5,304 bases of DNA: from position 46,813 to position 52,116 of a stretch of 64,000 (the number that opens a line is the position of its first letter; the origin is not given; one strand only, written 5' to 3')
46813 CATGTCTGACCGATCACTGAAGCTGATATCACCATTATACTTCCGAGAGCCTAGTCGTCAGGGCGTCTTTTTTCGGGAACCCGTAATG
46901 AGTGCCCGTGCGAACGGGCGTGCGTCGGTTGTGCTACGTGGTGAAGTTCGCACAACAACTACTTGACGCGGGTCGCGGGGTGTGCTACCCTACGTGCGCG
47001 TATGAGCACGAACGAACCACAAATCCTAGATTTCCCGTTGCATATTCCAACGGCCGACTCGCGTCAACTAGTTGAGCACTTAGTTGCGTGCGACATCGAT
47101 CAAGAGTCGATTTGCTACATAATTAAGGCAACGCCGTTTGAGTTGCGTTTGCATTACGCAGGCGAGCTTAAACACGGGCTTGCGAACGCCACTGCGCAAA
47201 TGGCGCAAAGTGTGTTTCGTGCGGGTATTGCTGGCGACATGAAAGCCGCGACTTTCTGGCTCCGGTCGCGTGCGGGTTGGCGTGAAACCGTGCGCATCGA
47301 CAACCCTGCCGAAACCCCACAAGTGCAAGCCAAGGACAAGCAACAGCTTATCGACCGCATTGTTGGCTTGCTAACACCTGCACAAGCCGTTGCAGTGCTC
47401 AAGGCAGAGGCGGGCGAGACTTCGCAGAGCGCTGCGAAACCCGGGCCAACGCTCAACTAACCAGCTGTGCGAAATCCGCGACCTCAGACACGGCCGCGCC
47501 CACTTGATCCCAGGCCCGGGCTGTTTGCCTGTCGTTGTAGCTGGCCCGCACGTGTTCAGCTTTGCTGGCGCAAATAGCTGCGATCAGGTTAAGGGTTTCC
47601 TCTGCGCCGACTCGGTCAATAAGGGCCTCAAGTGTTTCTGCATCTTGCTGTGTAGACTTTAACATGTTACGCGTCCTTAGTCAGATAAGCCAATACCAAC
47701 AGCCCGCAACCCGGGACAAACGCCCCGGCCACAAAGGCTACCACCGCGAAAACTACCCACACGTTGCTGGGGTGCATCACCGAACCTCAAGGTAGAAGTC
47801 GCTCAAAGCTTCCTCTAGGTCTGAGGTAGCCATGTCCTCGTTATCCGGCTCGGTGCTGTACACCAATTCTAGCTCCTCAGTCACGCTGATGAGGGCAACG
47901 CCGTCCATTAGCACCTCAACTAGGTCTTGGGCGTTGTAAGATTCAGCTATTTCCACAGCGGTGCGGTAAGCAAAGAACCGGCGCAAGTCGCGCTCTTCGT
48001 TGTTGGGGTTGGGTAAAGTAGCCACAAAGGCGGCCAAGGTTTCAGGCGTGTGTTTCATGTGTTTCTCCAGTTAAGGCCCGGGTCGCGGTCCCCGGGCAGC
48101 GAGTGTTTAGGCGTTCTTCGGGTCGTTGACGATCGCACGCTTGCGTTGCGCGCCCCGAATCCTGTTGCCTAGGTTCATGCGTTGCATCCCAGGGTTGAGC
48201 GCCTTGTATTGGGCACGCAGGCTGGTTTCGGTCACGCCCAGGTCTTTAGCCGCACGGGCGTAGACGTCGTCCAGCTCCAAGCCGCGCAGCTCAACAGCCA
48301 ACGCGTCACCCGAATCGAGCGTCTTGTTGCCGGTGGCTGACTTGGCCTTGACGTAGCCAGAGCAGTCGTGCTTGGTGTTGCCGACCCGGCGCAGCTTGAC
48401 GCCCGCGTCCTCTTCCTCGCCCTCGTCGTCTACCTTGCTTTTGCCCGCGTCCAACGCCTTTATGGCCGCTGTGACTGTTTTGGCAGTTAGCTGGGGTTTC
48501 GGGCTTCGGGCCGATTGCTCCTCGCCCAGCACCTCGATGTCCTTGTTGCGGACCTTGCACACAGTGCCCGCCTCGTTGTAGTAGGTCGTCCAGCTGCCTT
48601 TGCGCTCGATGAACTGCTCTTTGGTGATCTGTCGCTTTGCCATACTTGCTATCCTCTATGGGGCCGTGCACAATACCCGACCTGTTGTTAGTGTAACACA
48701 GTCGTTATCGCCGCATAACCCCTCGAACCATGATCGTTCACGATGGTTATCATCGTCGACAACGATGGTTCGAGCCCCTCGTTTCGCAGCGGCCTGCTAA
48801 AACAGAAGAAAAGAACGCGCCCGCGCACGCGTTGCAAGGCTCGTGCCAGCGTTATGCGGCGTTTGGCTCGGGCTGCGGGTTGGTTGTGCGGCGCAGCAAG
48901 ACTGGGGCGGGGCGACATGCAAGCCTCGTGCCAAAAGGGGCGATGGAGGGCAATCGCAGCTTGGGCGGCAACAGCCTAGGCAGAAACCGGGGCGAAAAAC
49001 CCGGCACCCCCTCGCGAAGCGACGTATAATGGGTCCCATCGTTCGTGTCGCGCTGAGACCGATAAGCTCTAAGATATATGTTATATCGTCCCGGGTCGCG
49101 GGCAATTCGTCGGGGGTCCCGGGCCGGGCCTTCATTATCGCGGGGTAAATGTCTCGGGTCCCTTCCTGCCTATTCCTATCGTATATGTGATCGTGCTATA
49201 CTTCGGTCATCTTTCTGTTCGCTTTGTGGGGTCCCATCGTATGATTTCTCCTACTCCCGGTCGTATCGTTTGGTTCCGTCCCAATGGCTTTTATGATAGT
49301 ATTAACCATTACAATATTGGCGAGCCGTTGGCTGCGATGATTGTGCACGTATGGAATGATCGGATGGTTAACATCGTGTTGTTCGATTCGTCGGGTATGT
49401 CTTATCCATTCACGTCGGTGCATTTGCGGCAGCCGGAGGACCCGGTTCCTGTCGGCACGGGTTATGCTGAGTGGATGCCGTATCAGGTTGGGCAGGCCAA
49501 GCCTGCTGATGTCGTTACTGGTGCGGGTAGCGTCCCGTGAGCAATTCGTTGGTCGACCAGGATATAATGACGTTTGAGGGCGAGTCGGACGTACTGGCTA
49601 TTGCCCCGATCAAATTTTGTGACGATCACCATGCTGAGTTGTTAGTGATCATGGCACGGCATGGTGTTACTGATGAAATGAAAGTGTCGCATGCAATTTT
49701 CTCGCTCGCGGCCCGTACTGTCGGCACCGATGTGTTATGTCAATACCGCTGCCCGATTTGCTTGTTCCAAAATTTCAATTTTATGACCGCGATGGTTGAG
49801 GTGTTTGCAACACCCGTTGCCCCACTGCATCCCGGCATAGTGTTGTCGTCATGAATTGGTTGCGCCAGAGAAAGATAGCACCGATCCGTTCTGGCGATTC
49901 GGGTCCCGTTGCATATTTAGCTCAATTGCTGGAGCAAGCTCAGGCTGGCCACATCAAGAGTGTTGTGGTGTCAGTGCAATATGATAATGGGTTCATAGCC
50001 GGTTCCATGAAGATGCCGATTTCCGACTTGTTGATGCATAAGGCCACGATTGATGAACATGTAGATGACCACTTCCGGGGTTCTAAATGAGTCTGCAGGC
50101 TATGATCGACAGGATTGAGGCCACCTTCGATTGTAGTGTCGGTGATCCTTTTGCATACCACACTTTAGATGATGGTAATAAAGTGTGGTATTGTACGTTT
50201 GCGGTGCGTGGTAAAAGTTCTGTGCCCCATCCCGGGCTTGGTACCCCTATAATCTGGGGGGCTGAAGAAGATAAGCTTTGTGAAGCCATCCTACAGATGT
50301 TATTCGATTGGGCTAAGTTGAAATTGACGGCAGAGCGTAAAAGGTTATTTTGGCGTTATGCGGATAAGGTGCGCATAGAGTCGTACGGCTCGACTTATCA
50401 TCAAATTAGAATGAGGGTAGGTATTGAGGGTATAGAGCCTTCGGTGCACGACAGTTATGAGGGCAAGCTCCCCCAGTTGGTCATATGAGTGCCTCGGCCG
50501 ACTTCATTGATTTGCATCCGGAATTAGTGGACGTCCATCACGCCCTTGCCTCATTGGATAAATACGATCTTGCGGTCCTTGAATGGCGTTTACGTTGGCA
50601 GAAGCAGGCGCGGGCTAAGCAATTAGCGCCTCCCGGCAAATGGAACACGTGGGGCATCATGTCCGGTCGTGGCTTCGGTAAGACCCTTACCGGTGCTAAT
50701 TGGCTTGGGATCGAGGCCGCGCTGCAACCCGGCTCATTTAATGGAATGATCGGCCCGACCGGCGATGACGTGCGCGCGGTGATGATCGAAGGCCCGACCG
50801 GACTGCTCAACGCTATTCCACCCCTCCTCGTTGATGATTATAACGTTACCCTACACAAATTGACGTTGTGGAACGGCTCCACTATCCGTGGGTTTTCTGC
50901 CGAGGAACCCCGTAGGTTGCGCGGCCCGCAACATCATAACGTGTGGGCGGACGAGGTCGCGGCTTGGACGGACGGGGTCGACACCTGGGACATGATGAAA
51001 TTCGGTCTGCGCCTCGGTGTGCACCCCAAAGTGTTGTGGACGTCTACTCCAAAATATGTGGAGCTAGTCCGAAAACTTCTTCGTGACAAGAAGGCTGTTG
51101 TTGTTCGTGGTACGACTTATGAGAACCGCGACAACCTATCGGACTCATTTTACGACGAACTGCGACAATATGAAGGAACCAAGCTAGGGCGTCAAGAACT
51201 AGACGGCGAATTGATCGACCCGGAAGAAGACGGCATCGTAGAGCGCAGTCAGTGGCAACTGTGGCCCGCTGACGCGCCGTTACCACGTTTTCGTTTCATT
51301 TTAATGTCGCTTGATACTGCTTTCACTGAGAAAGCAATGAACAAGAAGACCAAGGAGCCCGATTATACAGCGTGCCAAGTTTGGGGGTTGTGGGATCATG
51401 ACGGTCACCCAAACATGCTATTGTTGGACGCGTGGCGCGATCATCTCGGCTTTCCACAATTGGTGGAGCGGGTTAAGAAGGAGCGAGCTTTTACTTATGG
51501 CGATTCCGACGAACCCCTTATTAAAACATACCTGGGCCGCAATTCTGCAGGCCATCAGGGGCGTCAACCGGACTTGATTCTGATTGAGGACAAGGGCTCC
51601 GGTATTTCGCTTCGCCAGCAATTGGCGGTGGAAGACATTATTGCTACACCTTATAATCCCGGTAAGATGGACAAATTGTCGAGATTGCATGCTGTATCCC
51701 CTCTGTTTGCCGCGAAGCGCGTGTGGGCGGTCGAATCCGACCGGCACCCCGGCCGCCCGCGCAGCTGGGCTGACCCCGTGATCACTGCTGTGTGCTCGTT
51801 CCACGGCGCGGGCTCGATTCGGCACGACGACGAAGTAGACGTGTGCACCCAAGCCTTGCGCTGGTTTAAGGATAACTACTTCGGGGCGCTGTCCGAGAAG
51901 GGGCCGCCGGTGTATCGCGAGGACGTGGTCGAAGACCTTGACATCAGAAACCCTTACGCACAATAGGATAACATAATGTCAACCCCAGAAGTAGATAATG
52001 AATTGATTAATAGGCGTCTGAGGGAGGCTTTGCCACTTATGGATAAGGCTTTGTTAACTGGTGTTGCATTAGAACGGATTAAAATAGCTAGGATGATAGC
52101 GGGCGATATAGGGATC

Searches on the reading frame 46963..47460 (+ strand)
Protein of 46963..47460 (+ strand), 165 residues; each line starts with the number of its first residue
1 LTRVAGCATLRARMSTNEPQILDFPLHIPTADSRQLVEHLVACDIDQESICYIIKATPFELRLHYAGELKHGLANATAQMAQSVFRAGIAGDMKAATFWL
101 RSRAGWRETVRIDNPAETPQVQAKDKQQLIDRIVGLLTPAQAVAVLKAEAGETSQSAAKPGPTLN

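Call 47: search_protein_families(library=phrogs, proteins=[window:46963-47460:+], max_evalue=0.001)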
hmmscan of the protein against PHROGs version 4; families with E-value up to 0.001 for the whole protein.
window:46963-47460:+ (165 aa): 1 family
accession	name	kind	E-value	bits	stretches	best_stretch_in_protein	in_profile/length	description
phrog_12540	-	unknown function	5.3e-09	37.4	1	25-123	20-119/153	-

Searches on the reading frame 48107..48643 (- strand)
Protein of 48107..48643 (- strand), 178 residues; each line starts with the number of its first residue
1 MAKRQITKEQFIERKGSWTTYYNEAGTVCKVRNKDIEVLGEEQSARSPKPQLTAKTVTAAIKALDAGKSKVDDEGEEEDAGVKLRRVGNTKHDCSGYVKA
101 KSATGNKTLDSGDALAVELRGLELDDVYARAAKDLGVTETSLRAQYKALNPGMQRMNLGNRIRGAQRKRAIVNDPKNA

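Call 47: search_protein_families(library=phrogs, proteins=[window:48107-48643:-], max_evalue=0.001)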
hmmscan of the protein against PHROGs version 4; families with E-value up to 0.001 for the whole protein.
window:48107-48643:- (178 aa): 1 family
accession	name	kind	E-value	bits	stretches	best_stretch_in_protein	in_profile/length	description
phrog_8941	-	unknown function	3.7e-19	70.3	1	92-166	11-85/230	-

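Call 75: search_protein_families(library=pfam, proteins=[window:48107-48643:-], max_evalue=0.01)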
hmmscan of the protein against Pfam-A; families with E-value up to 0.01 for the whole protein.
window:48107-48643:- (178 aa): 0 families

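Call 77: search_dna_similar(query=window:48107-48643:-, collection=phages, mode=protein, max_rows=40, max_evalue=0.001)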
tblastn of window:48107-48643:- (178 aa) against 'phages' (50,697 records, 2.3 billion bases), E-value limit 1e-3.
Records with a match: 56; places in all: 58; records where one place covers at least 80% of the query: 1.
Best place of each record, by identity: <60% 56.
By first word of the organism name: Vibrio 37; Acinetobacter 10; Alteromonas 2; Klebsiella 2; Burkholderia 2; Pseudomonas 1; Salmonella 1; Providencia 1.
By host as written in the record: - 20; Vibrio cholerae 2095 9; Vibrio cholerae 6; Acinetobacter baumannii 4; Acinetobacter calcoaceticus ATCC23055 2; Vibrio cholerae O1 Classic E8021 2; Alteromonas macleodii 2; Acinetobacter baumannii DSM 106838 2; and 8 more.
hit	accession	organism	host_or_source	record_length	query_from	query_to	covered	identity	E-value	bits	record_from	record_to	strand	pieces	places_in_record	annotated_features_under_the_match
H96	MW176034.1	Acinetobacter phage JeffCo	Acinetobacter calcoaceticus ATCC23055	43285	7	175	95%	31.9%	6e-10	63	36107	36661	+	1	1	42: hypothetical protein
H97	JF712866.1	Vibrio phage phiVC8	Vibrio cholerae O1 Classic E8021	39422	93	165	41%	56.2%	2e-16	81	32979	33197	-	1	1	hypothetical protein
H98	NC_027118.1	Vibrio phage phiVC8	Vibrio cholerae O1 Classic E8021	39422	93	165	41%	56.2%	2e-16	81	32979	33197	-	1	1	hypothetical protein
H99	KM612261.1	Vibrio phage H1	Vibrio cholerae 2095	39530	93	165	41%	56.2%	5e-16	80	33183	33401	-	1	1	hypothetical protein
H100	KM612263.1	Vibrio phage H3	Vibrio cholerae 2095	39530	93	165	41%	56.2%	5e-16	80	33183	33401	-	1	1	hypothetical protein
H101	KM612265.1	Vibrio phage J3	Vibrio cholerae 2095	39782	93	165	41%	56.2%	5e-16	80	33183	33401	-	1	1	hypothetical protein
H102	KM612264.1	Vibrio phage J2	Vibrio cholerae 2095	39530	93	165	41%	56.2%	6e-16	80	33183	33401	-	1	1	hypothetical protein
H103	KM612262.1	Vibrio phage H2 SGB-2014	Vibrio cholerae 2095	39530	93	165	41%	56.2%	6e-16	80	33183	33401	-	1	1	hypothetical protein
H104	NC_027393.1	Vibrio phage J2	Vibrio cholerae 2095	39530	93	165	41%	56.2%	6e-16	80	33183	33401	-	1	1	hypothetical protein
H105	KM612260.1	Vibrio phage CJY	Vibrio cholerae 2095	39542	93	165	41%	56.2%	8e-16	80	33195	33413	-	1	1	hypothetical protein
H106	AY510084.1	Vibrio phage VP5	Vibrio cholerae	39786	93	165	41%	56.2%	8e-16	80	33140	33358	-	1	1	none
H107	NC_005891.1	Vibrio phage VP5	Vibrio cholerae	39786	93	165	41%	56.2%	8e-16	80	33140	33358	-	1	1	hypothetical protein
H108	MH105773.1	Vibrio phage Rostov 6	Vibrio cholerae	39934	93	165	41%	56.2%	8e-16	80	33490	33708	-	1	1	hypothetical protein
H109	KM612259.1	Vibrio phage QH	Vibrio cholerae 2095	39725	93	165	41%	56.2%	8e-16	80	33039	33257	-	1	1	hypothetical protein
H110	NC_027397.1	Vibrio phage QH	Vibrio cholerae 2095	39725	93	165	41%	56.2%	8e-16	80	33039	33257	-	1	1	hypothetical protein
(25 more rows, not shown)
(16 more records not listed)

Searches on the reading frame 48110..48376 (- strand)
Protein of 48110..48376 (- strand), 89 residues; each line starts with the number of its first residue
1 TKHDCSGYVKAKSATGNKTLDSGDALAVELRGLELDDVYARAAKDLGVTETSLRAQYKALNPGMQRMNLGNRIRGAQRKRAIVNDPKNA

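Call 80: find_homologous_proteins(query=window:48110-48376:-, max_evalue=0.001)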
Query window:48110-48376:- (89 aa): 45 proteins with E <= 0.001 among 48 candidates.
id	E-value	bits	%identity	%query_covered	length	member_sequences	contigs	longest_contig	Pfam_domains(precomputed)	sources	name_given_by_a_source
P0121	6.0e-22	95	66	85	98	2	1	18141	-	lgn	-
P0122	8.1e-22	95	60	90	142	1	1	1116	-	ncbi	-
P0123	3.0e-21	93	62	84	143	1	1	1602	-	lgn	-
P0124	4.5e-21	92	64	84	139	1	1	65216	-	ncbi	-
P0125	6.0e-21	92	64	85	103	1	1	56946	-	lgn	-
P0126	8.1e-21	91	62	84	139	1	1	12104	-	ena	-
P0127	9.3e-21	91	66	85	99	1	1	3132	-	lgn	-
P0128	1.8e-20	90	60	84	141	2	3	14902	-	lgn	-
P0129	1.8e-20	90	64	85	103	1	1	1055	-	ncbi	-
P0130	2.6e-20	90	65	83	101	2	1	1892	-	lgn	-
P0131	3.8e-20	89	65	83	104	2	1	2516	-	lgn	-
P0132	9.3e-20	88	63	85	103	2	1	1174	-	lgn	-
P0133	1.2e-19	88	68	78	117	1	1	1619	-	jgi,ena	-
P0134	1.7e-19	87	60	84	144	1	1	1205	-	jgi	jgi:hypothetical protein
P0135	1.7e-19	87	59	84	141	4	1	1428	-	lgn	-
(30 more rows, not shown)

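Call 86: find_related_loci(query=A6, collection=viral_contigs, flank=10000)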
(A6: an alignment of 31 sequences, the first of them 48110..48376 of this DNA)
Query A6 (89 aa) in viral_contigs; peptide patterns used: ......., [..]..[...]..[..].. (x = any residue, [..] = any of these).
221 stretches matched a pattern; 184 encode a relative of the query (tblastn E <= 1e-3); the best 80 are kept; 80 distinct loci.
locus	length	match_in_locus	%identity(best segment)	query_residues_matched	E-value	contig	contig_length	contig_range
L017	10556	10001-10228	67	1-76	1e-28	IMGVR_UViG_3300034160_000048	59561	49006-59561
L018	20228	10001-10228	63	2-77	5e-26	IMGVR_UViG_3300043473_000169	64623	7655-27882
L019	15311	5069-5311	57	2-76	5e-24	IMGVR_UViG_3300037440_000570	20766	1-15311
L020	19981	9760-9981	59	2-75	1e-23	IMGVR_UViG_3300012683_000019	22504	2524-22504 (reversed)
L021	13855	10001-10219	58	2-74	4e-23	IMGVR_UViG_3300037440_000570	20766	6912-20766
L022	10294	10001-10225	57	4-78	9e-23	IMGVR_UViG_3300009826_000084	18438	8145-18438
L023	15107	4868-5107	54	4-81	7e-22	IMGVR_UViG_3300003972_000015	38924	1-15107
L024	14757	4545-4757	58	4-74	5e-22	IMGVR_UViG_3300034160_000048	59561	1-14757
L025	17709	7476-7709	55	1-76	3e-21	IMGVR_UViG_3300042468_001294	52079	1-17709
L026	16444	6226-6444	56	4-76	1e-20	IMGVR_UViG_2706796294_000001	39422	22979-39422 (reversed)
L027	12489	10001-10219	53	4-76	2e-20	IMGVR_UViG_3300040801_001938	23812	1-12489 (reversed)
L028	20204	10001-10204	53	8-75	2e-20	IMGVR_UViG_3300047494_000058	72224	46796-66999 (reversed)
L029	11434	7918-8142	53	2-76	9e-20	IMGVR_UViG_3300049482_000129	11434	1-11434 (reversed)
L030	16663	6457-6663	58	8-76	2e-19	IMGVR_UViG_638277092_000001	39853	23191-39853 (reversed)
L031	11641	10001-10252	52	1-87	1e-19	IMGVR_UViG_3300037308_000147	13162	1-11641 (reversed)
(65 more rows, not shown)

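Call 88: predict_structure(alignment_id=A6)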
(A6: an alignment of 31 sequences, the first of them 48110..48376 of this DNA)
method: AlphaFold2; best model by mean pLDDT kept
length: 89 residues; sequences in the alignment: 31
mean_pLDDT: 80.9   pTM: 0.62
mean pLDDT of the five models: 80.9, 80.6, 79.9, 79.1, 79.1
residues with pLDDT >= 90: 44; 70-90: 20; 50-70: 17; < 50: 8
segments of 3 or more residues with pLDDT < 50: 11-13, 16-18
pLDDT, mean of each block of 10 residues (from residue 1): 56 49 77 93 95 95 94 91 78
secondary structure, 60 per line:
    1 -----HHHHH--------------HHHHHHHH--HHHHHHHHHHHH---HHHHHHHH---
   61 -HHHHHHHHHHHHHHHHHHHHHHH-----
elements in order: H6-10 H25-32 H35-46 H50-57 H62-84

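Call 92: search_dna_similar(query=window:48110-48376:-, collection=phages, mode=protein, max_rows=60, max_evalue=0.01)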
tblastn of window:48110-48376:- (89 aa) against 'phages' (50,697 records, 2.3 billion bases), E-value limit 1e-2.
Records with a match: 57; places in all: 60; records where one place covers at least 80% of the query: 35.
Best place of each record, by identity: <60% 57.
By first word of the organism name: Vibrio 37; Acinetobacter 10; Alteromonas 2; Klebsiella 2; Burkholderia 2; Pseudomonas 1; Salmonella 1; Stenotrophomonas 1; Providencia 1.
By host as written in the record: - 20; Vibrio cholerae 2095 9; Vibrio cholerae 6; Acinetobacter baumannii 4; Vibrio cholerae O1 Classic E8021 2; Alteromonas macleodii 2; Acinetobacter baumannii DSM 106838 2; Acinetobacter calcoaceticus ATCC23055 2; and 9 more.
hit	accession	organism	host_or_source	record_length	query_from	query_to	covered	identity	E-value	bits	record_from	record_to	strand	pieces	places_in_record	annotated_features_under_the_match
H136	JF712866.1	Vibrio phage phiVC8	Vibrio cholerae O1 Classic E8021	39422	4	76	82%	56.2%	3e-17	80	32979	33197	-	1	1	hypothetical protein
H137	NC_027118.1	Vibrio phage phiVC8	Vibrio cholerae O1 Classic E8021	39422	4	76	82%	56.2%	3e-17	80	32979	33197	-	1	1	hypothetical protein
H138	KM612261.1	Vibrio phage H1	Vibrio cholerae 2095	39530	4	76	82%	56.2%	6e-17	79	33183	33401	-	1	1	hypothetical protein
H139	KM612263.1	Vibrio phage H3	Vibrio cholerae 2095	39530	4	76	82%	56.2%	6e-17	79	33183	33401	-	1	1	hypothetical protein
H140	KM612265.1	Vibrio phage J3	Vibrio cholerae 2095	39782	4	76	82%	56.2%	6e-17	79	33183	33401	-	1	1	hypothetical protein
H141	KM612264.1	Vibrio phage J2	Vibrio cholerae 2095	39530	4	76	82%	56.2%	6e-17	79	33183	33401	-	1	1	hypothetical protein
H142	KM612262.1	Vibrio phage H2 SGB-2014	Vibrio cholerae 2095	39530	4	76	82%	56.2%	6e-17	79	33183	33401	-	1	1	hypothetical protein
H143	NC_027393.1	Vibrio phage J2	Vibrio cholerae 2095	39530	4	76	82%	56.2%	6e-17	79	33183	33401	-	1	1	hypothetical protein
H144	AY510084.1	Vibrio phage VP5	Vibrio cholerae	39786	4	76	82%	56.2%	8e-17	79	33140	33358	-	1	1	none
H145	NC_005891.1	Vibrio phage VP5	Vibrio cholerae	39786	4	76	82%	56.2%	8e-17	79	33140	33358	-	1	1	hypothetical protein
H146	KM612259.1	Vibrio phage QH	Vibrio cholerae 2095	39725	4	76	82%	56.2%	8e-17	79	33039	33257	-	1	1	hypothetical protein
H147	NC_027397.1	Vibrio phage QH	Vibrio cholerae 2095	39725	4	76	82%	56.2%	8e-17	79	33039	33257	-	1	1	hypothetical protein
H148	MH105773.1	Vibrio phage Rostov 6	Vibrio cholerae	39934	4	76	82%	56.2%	8e-17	79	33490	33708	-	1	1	hypothetical protein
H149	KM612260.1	Vibrio phage CJY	Vibrio cholerae 2095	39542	4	76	82%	56.2%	8e-17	79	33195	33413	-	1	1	hypothetical protein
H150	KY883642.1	Vibrio phage JSF15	Vibrio cholerae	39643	4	76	82%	56.2%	9e-17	79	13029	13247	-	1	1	hypothetical protein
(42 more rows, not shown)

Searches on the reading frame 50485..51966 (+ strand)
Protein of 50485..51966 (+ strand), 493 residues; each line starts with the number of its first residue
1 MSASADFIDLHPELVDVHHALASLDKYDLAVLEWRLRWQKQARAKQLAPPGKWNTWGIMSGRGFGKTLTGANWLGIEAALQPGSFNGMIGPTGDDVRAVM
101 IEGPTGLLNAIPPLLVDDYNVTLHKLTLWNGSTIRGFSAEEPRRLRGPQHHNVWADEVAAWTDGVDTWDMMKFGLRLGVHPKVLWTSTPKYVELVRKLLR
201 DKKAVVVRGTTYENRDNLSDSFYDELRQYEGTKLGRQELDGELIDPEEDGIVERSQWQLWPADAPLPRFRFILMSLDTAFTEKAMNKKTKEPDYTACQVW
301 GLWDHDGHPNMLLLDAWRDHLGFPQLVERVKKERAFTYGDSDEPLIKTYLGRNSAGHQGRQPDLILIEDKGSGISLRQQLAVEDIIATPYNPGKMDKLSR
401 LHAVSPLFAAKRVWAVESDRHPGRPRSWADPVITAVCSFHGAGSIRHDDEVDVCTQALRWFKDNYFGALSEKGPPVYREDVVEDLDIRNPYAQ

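Call 48: search_protein_families(library=phrogs, proteins=[window:50485-51966:+], max_evalue=0.001)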
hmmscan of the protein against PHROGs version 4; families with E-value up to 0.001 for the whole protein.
window:50485-51966:+ (493 aa): 4 families
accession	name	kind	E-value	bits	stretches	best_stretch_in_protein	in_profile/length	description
phrog_38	-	head and packaging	1.7e-19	71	1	246-468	522-710/760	terminase large subunit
phrog_2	-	head and packaging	1.2e-18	68.2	1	33-380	263-544/807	terminase large subunit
phrog_5573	-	head and packaging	3.7e-12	47.2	1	266-462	76-235/250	terminase large subunit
phrog_979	-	head and packaging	2.8e-11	43.8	1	201-458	363-596/642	terminase large subunit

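Call 52: search_dna_similar(query=window:50485-51966:+, collection=phages, mode=protein, max_rows=15)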
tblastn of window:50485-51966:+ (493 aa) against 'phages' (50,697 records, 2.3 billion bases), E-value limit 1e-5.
Records with a match: 148; places in all: 163; records where one place covers at least 80% of the query: 5.
Best place of each record, by identity: <60% 148.
By first word of the organism name: Microbacterium 50; Arthrobacter 20; Caulobacter 14; Gordonia 13; Salinibacter 5; Roseobacter 3; Dinoroseobacter 3; Streptomyces 3; Halorubrum 3; Caudoviricetes 2; and 21 more.
By host as written in the record: Microbacterium foliorum NRRL B-24224 31; Microbacterium foliorum NRRL B-24224 SEA 12; Gordonia terrae 3612 10; Arthrobacter globiformis B-2979 8; - 7; Caulobacter vibrioides CB15 6; Arthrobacter sp. ATCC 21022 6; Microbacterium paraoxydans NRRL B-14843 5; and 39 more.
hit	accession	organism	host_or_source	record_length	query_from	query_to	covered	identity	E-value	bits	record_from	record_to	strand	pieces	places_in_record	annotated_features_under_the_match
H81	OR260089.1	Caulobacter phage GB2A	Caulobacter vibrioides CB15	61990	1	492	100%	51.1%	4e-153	488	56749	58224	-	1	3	terminase large subunit | DNA methyltransferase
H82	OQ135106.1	Caulobacter phage RLK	Caulobacter vibrioides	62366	1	492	100%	51.1%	4e-153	488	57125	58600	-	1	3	RLK_gp095c: large terminase subunit | RLK_gp096c: SAM-dependent methyl transferase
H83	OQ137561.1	Caulobacter phage KcrB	Caulobacter vibrioides CB15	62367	1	492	100%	51.1%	4e-153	488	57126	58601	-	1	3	KcrB_gp095c: large terminase large subunit | KcrB_gp096c: SAM-dependent methyl transferase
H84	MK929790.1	Caulobacter phage RW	Caulobacter vibrioides CB15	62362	11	492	98%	51.7%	3e-152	486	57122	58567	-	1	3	large terminase subunit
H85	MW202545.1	Caudoviricetes sp.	Manatee Spring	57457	1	492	100%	38.7%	8e-97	326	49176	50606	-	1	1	large terminase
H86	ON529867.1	Brevundimonas phage vB_BpoS-Strzyga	Brevundimonas pondensis LVF1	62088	21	308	58%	37.2%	2e-45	176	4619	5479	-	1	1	terminase large subunit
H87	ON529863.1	Brevundimonas phage vB_BpoS-Polewnik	Brevundimonas pondensis LVF1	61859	21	308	58%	36.8%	4e-45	175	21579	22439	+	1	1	terminase large subunit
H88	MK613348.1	Roseobacter phage CRP-6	Rhodobacteraceae bacterium FZCC0042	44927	33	302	55%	38.7%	8e-43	168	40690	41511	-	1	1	terminase large subunit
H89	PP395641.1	Microcystis phage Mae-JY09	Microcystis aeruginosa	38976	38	289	51%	41.4%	3e-50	190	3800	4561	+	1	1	terminase large subunit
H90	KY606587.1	Dinoroseobacter phage vB_DshS-R5C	Dinoroseobacter shibae DFL12T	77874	38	312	56%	37.8%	1e-36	150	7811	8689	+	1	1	large packaging protein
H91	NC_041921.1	Dinoroseobacter phage vB_DshS-R5C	Dinoroseobacter shibae DFL12T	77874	38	312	56%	37.8%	1e-36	150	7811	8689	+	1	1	terminase large subunit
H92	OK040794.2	Arthrobacter phage Atuin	Arthrobacter globiformis NRRL B-2979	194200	43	398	72%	28.0%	2e-25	116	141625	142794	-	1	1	202: terminase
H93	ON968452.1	Pseudanabaena phage Pan1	Pseudanabaena sp.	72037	38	289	51%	39.5%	1e-38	155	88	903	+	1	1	terminase large subunit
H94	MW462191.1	Bacteriophage sp.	freshwater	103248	38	273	48%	41.9%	2e-45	176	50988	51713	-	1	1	terminase protein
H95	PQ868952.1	Curtobacterium phage Sunfish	Curtobacterium flaccumfaciens NRRL ...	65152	40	304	54%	36.7%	2e-32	137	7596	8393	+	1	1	22: terminase large subunit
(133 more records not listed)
